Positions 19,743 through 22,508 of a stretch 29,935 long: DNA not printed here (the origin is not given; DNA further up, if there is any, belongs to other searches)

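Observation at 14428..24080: Candidate undescribed pathway: lipoate/ThDP dehydrogenase complex embedded in a ketose/polyol-phosphate regulon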

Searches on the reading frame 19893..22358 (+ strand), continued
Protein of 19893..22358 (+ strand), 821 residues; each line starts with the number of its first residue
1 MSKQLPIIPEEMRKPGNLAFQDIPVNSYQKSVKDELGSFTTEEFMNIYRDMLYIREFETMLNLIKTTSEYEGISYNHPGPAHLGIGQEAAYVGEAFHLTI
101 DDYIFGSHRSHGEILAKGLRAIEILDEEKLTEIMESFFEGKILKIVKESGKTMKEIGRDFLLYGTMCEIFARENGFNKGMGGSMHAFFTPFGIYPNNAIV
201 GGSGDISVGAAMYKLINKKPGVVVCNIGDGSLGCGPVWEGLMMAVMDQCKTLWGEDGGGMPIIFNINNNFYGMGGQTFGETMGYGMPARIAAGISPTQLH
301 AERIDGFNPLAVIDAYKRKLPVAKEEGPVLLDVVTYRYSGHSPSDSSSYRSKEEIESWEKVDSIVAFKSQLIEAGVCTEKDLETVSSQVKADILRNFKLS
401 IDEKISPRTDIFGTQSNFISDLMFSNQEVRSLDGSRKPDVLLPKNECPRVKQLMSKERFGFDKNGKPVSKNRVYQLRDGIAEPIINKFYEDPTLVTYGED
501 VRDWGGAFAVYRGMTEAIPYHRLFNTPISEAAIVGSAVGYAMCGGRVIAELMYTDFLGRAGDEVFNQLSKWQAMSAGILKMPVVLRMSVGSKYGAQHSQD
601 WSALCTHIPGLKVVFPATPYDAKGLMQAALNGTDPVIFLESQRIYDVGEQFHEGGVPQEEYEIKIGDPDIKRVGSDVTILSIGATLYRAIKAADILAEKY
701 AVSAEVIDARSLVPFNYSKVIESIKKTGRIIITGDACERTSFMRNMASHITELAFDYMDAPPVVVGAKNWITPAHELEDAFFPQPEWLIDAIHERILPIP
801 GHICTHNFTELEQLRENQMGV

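Call 19: search_protein_families(library=ncbifam, proteins=[L034:1530-2570:+, L034:2567-4048:+, L034:4045-4923:+, L034:4920-5990:+, L034:12691-13668:+, L034:5993-7261:+, L004:1710-2156:+, L042:15693-16673:+, L042:14166-15680:+, L035:1075-2475:+])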
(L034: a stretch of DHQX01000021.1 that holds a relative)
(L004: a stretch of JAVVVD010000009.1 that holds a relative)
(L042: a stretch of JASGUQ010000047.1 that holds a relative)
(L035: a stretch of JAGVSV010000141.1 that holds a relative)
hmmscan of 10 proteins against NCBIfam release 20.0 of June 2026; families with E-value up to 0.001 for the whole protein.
L034:1530-2570:+ (346 aa): 15 families
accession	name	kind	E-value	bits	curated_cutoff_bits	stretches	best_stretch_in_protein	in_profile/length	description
NF006194.0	PRK08324.2-2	equivalog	1.3e-15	57.1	686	1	8-200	21-210/703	bifunctional aldolase/short-chain dehydrogenase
NF006192.0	PRK08324.1-6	equivalog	6e-14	51.4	639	1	18-197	33-209/685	bifunctional aldolase/short-chain dehydrogenase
NF006190.0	PRK08324.1-4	equivalog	5.4e-13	47.9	1014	1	8-201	15-205/689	bifunctional aldolase/short-chain dehydrogenase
TIGR02632.1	RhaD_aldol-ADH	equivalog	1.6e-12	46.6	567.75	1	18-214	8-204/676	bifunctional rhamnulose-1-phosphate aldolase/short-chain dehydrogenase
NF006195.0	PRK08324.2-3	equivalog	3.1e-12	45.5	931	1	18-200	32-210/678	bifunctional aldolase/short-chain dehydrogenase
NF006196.0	PRK08324.2-4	equivalog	5.4e-12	44.9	831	1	6-195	12-200/657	bifunctional aldolase/short-chain dehydrogenase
NF006193.0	PRK08324.2-1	subfamily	1.5e-11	43.2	1213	1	106-198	139-229/705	bifunctional aldolase/short-chain dehydrogenase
NF006189.0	PRK08324.1-3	equivalog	4.2e-10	38.6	634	1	18-215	32-229/701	bifunctional rhamnulose-1-phosphate aldolase/short-chain dehydrogenase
NF006197.0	PRK08324.2-5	equivalog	7e-07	28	627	1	17-197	23-202/583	bifunctional aldolase/short-chain dehydrogenase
NF043034.1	OxoTetrPhDc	equivalog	4.6e-05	23.3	250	0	122-209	90-180/205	3-oxo-tetronate 4-phosphate decarboxylase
TIGR03328.1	salvage_mtnB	equivalog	0.00013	21.5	137.05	0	25-59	11-45/194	methylthioribulose 1-phosphate dehydratase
NF006191.0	PRK08324.1-5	equivalog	0.00022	19.8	1240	1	102-200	121-217/706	bifunctional aldolase/short-chain dehydrogenase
NF005302.0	PRK06833.1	equivalog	0.00083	18.9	264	0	122-208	93-177/214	L-fuculose-phosphate aldolase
NF053831.1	RU1PAldHalo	equivalog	0.00087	18.8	300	0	107-201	67-166/208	ribulose-1-phosphate aldolase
NF005123.0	PRK06557.1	subfamily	0.00096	18.9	251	0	122-194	99-172/223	L-ribulose-5-phosphate 4-epimerase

L034:2567-4048:+ (493 aa): 12 families
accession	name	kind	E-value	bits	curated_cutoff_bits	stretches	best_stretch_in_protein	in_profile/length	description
TIGR02627.1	rhamnulo_kin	equivalog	8.5e-126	420.2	527.95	1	8-465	1-452/454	rhamnulokinase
NF007925.0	PRK10640.1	equivalog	1.3e-110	370.1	639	1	5-484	4-477/489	rhamnulokinase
TIGR02628.1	fuculo_kin_coli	equivalog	1.3e-43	149.7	470.9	1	8-464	4-458/465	L-fuculokinase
TIGR01312.1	XylB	equivalog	2.2e-23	82.6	380.25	2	103-261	99-258/481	xylulokinase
NF008187.0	PRK10939.1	equivalog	1.9e-18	66.4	528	1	147-246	151-250/521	autoinducer-2 kinase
TIGR01311.1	glycerol_kin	equivalog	2e-13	49.5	590.35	2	161-226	165-232/496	glycerol kinase GlpK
NF000756.0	PRK00047.1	subfamily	6e-11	41.3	498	1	162-229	170-239/502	glycerol kinase GlpK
NF011601.0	PRK15027.1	equivalog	4.5e-09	35.2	912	1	148-262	142-256/484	xylulokinase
TIGR01314.1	gntK_FGGY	equivalog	1.6e-06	26.9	648.55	1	147-241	144-238/505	gluconokinase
TIGR01234.1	L-ribulokinase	equivalog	4.6e-05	22.4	583.25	0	373-469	409-506/536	ribulokinase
NF003154.0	PRK04123.1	equivalog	0.00021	20.2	428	0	371-474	414-519/554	ribulokinase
TIGR01315.1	5C_CHO_kinase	subfamily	0.0005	18.9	408.7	1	380-459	424-503/541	FGGY family pentulose kinase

L034:4045-4923:+ (292 aa): 220 families (the best 25 are shown)
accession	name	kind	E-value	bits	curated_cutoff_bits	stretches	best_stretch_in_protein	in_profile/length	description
NF009050.0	PRK12384.1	equivalog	3.8e-65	220.1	307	1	28-290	2-258/259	sorbitol-6-phosphate dehydrogenase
NF004198.0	PRK05653.1-3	equivalog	4.8e-48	163.8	296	1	26-212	5-188/248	3-oxoacyl-ACP reductase FabG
NF009093.0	PRK12429.1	subfamily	8.5e-47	159.6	258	1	26-290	3-258/259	3-hydroxybutyrate dehydrogenase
NF005559.1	PRK07231.1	subfamily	1.3e-46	159.2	215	1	25-289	1-248/249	glucose 1-dehydrogenase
NF004791.0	PRK06138.1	equivalog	3.4e-43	147.8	312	1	25-289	2-250/252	SDR family oxidoreductase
NF052558.1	MBtsdlDhBudC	equivalog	1e-41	143.1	270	1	27-211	2-180/250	meso-2,3-butanediol dehydrogenase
TIGR02632.1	RhaD_aldol-ADH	equivalog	1.1e-41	143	567.75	1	18-288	405-670/676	bifunctional rhamnulose-1-phosphate aldolase/short-chain dehydrogenase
NF005472.0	PRK07067.1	equivalog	1.6e-41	142.6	338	1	25-290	3-256/257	L-iditol 2-dehydrogenase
TIGR01963.1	PHB_DH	subfamily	6.1e-41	140.3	307.05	1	29-289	2-253/255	3-hydroxybutyrate dehydrogenase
NF006189.0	PRK08324.1-3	equivalog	1e-40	139.8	634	1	18-288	429-695/701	bifunctional rhamnulose-1-phosphate aldolase/short-chain dehydrogenase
TIGR01830.1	3oxo_ACP_reduc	equivalog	4.5e-40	137.8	297.75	1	31-211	1-179/239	3-oxoacyl-[acyl-carrier-protein] reductase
NF006394.0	PRK08643.1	equivalog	1.5e-39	135.9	381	1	28-289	3-255/257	(S)-acetoin forming diacetyl reductase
TIGR03971.1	SDR_subfam_1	subfamily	1.7e-39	135.8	300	1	26-289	1-269/271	mycofactocin-coupled SDR family oxidoreductase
NF009466.0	PRK12826.1-2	subfamily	3.7e-39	134.7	222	1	29-291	4-247/248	3-oxoacyl-ACP reductase FabG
TIGR02415.1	23BDH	subfamily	5e-39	134.3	304.35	1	29-289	1-252/254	acetoin reductase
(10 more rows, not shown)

L034:4920-5990:+ (356 aa): 1 family
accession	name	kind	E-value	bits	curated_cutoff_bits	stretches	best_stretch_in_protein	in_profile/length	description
NF041577.1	nside_bi_sphtase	equivalog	7.1e-06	25.4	400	1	40-106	5-71/276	3',5'-nucleoside bisphosphate phosphatase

L034:12691-13668:+ (325 aa): 4 families
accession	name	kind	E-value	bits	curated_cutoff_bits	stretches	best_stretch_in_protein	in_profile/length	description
TIGR00545.2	lipoyltrans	equivalog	2.5e-98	329.1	280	1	6-308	4-309/328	lipoate--protein ligase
NF053790.1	LplA_LipA_fuse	exception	1.8e-53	182.1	800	1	16-307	18-305/606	bifunctional lipoate--protein ligase/lipoyl synthase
NF053750.1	LplA_large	exception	1.6e-20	73.6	480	1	14-239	11-246/248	lipoate-protein ligase large subunit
NF053751.1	LplAB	exception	4.8e-20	71.8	550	1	5-238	102-344/348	lipoate-protein ligase LplAB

L034:5993-7261:+ (422 aa): 8 families
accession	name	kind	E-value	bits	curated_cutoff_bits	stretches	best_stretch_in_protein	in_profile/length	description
NF041097.1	keto_inos_dh_IolM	equivalog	1.9e-15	56.4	450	2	5-90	31-116/389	scyllo-inosose 3-dehydrogenase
TIGR01202.1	bchC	equivalog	2.4e-09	36.7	291.25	1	2-101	1-95/308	chlorophyll synthesis pathway protein BchC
NF003808.0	PRK05396.1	equivalog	2.5e-05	23.3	380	0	58-89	53-83/341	L-threonine 3-dehydrogenase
TIGR00692.1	tdh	equivalog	3.4e-05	23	458.35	0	59-82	52-75/340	L-threonine 3-dehydrogenase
NF010344.0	PRK13771.1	subfamily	3.7e-05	22.9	349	0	6-89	4-80/334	putative alcohol dehydrogenase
TIGR03989.1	Rxyl_3153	subfamily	9.4e-05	21.8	440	0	3-93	2-85/370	NDMA-dependent alcohol dehydrogenase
TIGR02819.1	fdhA_non_GSH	equivalog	0.00017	20.3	636.95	0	174-227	186-239/397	formaldehyde dehydrogenase, glutathione-independent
TIGR03366.1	HpnZ_proposed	hypoth_equivalog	0.00049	19.4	328.1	0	145-229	134-206/315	putative phosphonate catabolism associated alcohol dehydrogenase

L004:1710-2156:+ (148 aa): 2 families
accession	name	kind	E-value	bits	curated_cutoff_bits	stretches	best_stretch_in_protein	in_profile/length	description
NF011949.0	PRK15420.1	equivalog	5.5e-31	107.5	141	1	1-146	1-138/140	L-fucose mutarotase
NF008761.0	PRK11797.1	equivalog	3.1e-10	40.5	93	1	7-147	5-138/139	D-ribose pyranase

L042:15693-16673:+ (326 aa): 12 families
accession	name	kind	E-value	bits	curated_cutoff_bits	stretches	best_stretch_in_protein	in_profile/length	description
NF007067.0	PRK09512.1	equivalog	6.8e-59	199.6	398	1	19-314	25-319/321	ribose ABC transporter permease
NF040906.3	GguB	equivalog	3.2e-53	181.3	450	2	158-312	215-369/375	multiple monosaccharide ABC transporter permease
NF008441.0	PRK11285.1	equivalog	6e-50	170.2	378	1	18-321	34-332/333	L-arabinose ABC transporter permease AraH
NF007014.0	PRK09478.1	equivalog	8.7e-49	166.6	386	1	19-315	21-331/336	galactose/methyl galactoside ABC transporter permease MglC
NF008630.0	PRK11618.1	equivalog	9.8e-49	166.3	363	1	16-316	12-313/331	galactofuranose ABC transporter, permease protein YjfF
NF011961.0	PRK15432.1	equivalog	4.5e-44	151.1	388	1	19-324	16-315/344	autoinducer 2 ABC transporter permease LsrC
NF007252.0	PRK09699.1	equivalog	1.8e-41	142.5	396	1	19-314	31-323/326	D-allose ABC transporter permease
NF011612.1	PRK15038.1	equivalog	6.2e-33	114.3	500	1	47-314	39-307/322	autoinducer 2 ABC transporter permease LsrD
NF041862.1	YtfT_transport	equivalog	2.1e-29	102.8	535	1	39-318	55-330/339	galactofuranose ABC transporter, ATP-binding protein YtfT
TIGR03408.1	urea_trans_UrtC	equivalog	5.1e-11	42.8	296.2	1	171-310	173-305/313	urea ABC transporter permease subunit UrtC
NF008450.0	PRK11301.1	subfamily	0.00012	21.7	366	1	172-284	264-376/418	high-affinity branched-chain amino acid ABC transporter permease LivM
NF047929.1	ABC_B6_perm_2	equivalog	0.00055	19.2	400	0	93-232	101-248/337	putative B6 ABC transporter permease subunit 2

L042:14166-15680:+ (504 aa): 191 families (the best 25 are shown)
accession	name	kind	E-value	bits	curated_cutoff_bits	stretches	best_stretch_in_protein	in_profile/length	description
NF008030.0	PRK10762.1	equivalog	7.8e-170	565.9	745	1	10-501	2-492/501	ribose ABC transporter ATP-binding protein RbsA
NF010069.0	PRK13549.1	equivalog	2.6e-160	534.3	699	1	10-501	3-502/513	xylose ABC transporter ATP-binding protein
NF040905.2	GguA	equivalog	2.2e-158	527.8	810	1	13-498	2-498/500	multiple monosaccharide ABC transporter ATP-binding protein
NF008442.0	PRK11288.1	equivalog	2.2e-156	521.1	689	1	8-503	3-498/504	L-arabinose ABC transporter ATP-binding protein AraG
NF007253.0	PRK09700.1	equivalog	1.9e-152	508.5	772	1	11-503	4-509/510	D-allose ABC transporter ATP-binding protein AlsA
NF008215.0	PRK10982.1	equivalog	1.7e-150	502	828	1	5-501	6-503/506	galactose/methyl galactoside ABC transporter ATP-binding protein MglA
NF041861.1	YtfR_transport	equivalog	2.7e-148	494.4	850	1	13-499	2-489/492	galactofuranose ABC transporter, ATP-binding protein YtfR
TIGR02633.1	xylG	equivalog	4.5e-137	457.5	723.65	1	12-500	1-499/500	D-xylose ABC transporter ATP-binding protein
NF011967.0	PRK15439.1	equivalog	3.2e-126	421.7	586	1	6-500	5-499/510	autoinducer 2 ABC transporter ATP-binding protein LsrA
NF047930.1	ABC_ATP_B6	equivalog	3.5e-109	365.7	670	1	13-498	3-506/510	putative B6 ABC transporter ATP-binding protein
TIGR01188.1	drrA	subfamily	1.7e-56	191.7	312.45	2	20-229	1-204/302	daunorubicin resistance ABC transporter, ATP-binding protein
TIGR04406.1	LPS_export_lptB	equivalog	3.3e-55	187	240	2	14-230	3-216/239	LPS export ABC transporter ATP-binding protein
TIGR03410.1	urea_trans_UrtE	equivalog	5.2e-54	183.1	285.8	2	15-244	3-227/230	urea ABC transporter ATP-binding subunit UrtE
TIGR03608.1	L_ocin_972_ABC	subfamily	1.1e-53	181.8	254.85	2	16-219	2-203/206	putative bacteriocin export ABC transporter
TIGR03864.1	PQQ_ABC_ATP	hypoth_equivalog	1.4e-53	181.8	302.25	2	15-230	4-213/236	ABC transporter, ATP-binding subunit, PQQ-dependent alcohol dehydrogenase system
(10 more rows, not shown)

L035:1075-2475:+ (466 aa): 23 families
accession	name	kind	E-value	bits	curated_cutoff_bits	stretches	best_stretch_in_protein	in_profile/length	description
NF008985.0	PRK12331.1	equivalog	7.2e-221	733.8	718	1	1-463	1-462/465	oxaloacetate decarboxylase subunit alpha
NF006761.0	PRK09282.1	domain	3e-216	719.5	402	1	1-459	1-455/591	pyruvate carboxylase subunit B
TIGR01108.1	oadA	equivalog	1.7e-201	670.7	756.5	1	6-447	1-442/582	sodium-extruding oxaloacetate decarboxylase subunit alpha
NF010643.0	PRK14040.1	subfamily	1.8e-185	617.9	892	1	3-450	6-458/595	oxaloacetate decarboxylase subunit alpha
NF010644.0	PRK14041.1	equivalog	1.7e-179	597.3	734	1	3-459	2-454/467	pyruvate carboxylase subunit B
NF009231.0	PRK12581.1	equivalog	3.4e-173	576.5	954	1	3-445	12-453/468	oxaloacetate decarboxylase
NF008984.0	PRK12330.1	equivalog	4.5e-163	543.6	827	1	3-448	5-452/500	methylmalonyl-CoA carboxytransferase subunit 5S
NF010645.0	PRK14042.1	equivalog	5.6e-156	520.8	1182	1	1-457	1-453/596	pyruvate carboxylase subunit B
NF009554.0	PRK12999.1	equivalog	1.1e-120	404.3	965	1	3-446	533-993/1147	pyruvate carboxylase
TIGR01235.1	pyruv_carbox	equivalog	3.5e-105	352.6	1114.45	1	3-446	530-990/1143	pyruvate carboxylase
NF006049.0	PRK08195.1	subfamily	1.2e-21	77.1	229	1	2-273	6-270/344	4-hyroxy-2-oxovalerate/4-hydroxy-2-oxopentanoic acid aldolase,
TIGR03217.1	4OH_2_O_val_ald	equivalog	9.9e-21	74.3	286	1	3-276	2-268/334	4-hydroxy-2-oxovalerate aldolase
TIGR02660.1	nifV_homocitr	equivalog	6.8e-16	58.5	462.9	1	4-271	2-260/365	homocitrate synthase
NF002085.0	PRK00915.1-2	subfamily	4.4e-15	55.4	517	1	153-269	153-270/504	2-isopropylmalate synthase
TIGR02090.1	LEU1_arch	subfamily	2.8e-14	53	484.75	1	152-269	139-257/363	isopropylmalate/citramalate/homocitrate synthases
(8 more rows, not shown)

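Call 28: find_encoding_contigs(protein=L042:10001-12463:+, flank=10000, max_places=2)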
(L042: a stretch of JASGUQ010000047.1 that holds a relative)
Protein L042:10001-12463:+ (821 aa): 2 contigs read that carry it; 2 places shown.
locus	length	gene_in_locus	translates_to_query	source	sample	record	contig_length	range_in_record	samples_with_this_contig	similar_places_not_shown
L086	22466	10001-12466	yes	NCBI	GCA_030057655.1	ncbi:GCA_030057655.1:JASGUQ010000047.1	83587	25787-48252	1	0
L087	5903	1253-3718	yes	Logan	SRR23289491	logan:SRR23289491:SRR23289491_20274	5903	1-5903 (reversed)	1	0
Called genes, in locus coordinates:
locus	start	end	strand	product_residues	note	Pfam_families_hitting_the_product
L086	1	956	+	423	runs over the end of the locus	PF01548:DEDD_Tnp_IS110, PF02371:Transposase_20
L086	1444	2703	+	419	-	PF06134:RhaA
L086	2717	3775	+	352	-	PF00596:Aldolase_II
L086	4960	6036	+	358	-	PF02811:PHP (weak)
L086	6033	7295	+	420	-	PF08240:ADH_N, PF00107:ADH_zinc_N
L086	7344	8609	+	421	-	PF00364:Biotin_lipoyl, PF02817:E3_binding (weak), PF00198:2-oxoacid_dh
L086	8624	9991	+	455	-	PF01134:GIDA (faint), PF03486:HI0933_like (faint), PF07992:Pyr_redox_2, PF12831:FAD_oxidored (weak), PF13450:NAD_binding_8 (faint), PF13738:Pyr_redox_3, PF00070:Pyr_redox, PF02852:Pyr_redox_dim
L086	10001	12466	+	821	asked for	PF00676:E1_dh, PF02779:Transket_pyr, PF02780:Transketolase_C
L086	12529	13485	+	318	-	PF00294:PfkB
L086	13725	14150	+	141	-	PF05025:RbsD_FucU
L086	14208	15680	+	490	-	PF00005:ABC_tran, PF02463:SMC_N (faint), PF13304:AAA_21 (faint), PF13401:AAA_22 (faint), PF13604:AAA_30 (faint), PF00005:ABC_tran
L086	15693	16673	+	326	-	PF02653:BPD_transp_2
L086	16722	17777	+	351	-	PF00532:Peripla_BP_1 (faint), PF13407:Peripla_BP_4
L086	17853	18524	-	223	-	-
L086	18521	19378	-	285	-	PF00950:ABC-3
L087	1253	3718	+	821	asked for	PF00676:E1_dh, PF02779:Transket_pyr, PF02780:Transketolase_C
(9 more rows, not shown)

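Call 29: find_encoding_contigs(protein=L004:10001-12463:+, flank=10000, max_places=2)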
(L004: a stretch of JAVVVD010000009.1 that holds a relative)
Protein L004:10001-12463:+ (821 aa): 4 contigs read that carry it; 2 places shown.
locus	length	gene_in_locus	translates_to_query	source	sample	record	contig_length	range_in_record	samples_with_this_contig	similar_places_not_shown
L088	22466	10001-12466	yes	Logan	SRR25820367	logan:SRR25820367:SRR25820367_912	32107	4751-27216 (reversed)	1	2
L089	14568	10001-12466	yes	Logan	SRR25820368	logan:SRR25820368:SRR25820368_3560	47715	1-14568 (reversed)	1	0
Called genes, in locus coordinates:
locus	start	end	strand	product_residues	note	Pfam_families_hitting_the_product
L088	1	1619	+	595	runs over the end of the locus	PF07881:Fucose_iso_N1, PF07882:Fucose_iso_N2, PF02952:Fucose_iso_C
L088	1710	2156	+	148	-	PF05025:RbsD_FucU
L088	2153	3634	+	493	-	PF00370:FGGY_N, PF02782:FGGY_C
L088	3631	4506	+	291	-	PF00106:adh_short, PF08659:KR (faint), PF13561:adh_short_C2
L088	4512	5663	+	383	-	-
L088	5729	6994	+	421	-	PF08240:ADH_N, PF00107:ADH_zinc_N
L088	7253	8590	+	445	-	PF00364:Biotin_lipoyl, PF02817:E3_binding (faint), PF00198:2-oxoacid_dh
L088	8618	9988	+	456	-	PF03486:HI0933_like (faint), PF07992:Pyr_redox_2, PF13450:NAD_binding_8 (faint), PF13738:Pyr_redox_3, PF00070:Pyr_redox, PF02852:Pyr_redox_dim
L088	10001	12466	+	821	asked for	PF00676:E1_dh, PF02779:Transket_pyr, PF02780:Transketolase_C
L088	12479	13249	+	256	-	PF08220:HTH_DeoR, PF00455:DeoRC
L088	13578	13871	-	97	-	-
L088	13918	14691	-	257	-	PF00702:Hydrolase, PF13344:Hydrolase_6, PF13419:HAD_2 (faint), PF13242:Hydrolase_like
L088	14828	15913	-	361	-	PF02655:ATP-grasp_3, PF07478:Dala_Dala_lig_C, PF13535:ATP-grasp_4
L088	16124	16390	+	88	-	PF06857:ACP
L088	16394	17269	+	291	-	PF03328:HpcH_HpaI, PF15617:C-C_Bond_Lyase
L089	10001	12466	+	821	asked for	PF00676:E1_dh, PF02779:Transket_pyr, PF02780:Transketolase_C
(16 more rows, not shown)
